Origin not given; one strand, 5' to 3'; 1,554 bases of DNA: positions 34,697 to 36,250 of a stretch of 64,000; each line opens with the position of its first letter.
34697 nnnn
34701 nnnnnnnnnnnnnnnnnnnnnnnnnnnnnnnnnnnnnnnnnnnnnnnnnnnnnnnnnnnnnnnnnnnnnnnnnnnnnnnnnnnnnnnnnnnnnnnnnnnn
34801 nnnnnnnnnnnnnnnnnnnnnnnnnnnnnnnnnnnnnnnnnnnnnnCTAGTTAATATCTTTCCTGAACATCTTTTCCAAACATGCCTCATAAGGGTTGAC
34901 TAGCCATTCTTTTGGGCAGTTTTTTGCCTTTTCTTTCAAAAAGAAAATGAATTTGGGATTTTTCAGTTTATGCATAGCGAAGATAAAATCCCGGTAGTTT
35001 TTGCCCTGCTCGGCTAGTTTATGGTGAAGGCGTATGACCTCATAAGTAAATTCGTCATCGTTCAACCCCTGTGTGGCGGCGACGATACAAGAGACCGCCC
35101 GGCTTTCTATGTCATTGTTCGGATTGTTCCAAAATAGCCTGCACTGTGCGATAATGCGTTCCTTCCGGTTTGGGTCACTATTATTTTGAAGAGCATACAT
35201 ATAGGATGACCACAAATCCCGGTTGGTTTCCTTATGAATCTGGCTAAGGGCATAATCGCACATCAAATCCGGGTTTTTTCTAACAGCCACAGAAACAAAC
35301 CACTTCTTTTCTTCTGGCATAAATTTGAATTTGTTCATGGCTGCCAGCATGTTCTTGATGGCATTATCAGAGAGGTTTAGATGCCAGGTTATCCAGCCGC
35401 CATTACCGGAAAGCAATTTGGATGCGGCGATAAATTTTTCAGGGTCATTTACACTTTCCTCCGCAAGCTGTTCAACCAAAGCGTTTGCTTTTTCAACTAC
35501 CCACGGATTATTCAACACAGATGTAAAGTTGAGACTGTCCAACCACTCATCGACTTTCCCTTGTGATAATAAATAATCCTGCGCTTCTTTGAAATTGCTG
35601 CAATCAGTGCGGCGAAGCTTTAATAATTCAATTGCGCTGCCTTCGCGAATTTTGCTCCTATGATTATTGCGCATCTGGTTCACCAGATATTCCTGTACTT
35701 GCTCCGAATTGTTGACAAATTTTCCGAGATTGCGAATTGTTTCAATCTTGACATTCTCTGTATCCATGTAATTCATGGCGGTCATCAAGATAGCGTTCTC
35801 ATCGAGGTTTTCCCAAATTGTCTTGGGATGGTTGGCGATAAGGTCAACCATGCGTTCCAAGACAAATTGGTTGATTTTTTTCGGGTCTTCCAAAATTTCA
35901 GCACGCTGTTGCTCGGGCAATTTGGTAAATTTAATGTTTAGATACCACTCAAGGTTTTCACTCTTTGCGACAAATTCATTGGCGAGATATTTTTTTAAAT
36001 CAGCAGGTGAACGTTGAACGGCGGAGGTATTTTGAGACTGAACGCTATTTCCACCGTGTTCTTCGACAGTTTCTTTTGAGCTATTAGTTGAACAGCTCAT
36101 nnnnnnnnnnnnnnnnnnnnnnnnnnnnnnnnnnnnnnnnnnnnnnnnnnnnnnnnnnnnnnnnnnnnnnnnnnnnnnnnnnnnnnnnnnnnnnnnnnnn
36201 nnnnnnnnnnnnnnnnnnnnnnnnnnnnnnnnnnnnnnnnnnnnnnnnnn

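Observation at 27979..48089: Shared C-terminal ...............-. domain in two otherwise different secreted proteins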

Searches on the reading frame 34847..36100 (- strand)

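Call 16: search_protein_families(library=pfam, proteins=[window:34847-36100:-], max_evalue=0.01)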
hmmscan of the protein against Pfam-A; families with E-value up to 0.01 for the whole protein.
window:34847-36100:- (417 aa): 0 families

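Call 26: search_protein_families(library=phrogs, proteins=[window:34847-36100:-], max_evalue=0.01)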
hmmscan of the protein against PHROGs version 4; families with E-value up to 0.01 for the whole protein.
window:34847-36100:- (417 aa): 1 family
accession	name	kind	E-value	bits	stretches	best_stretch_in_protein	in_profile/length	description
phrog_30872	-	unknown function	0.0067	17.5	0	51-76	9-33/78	-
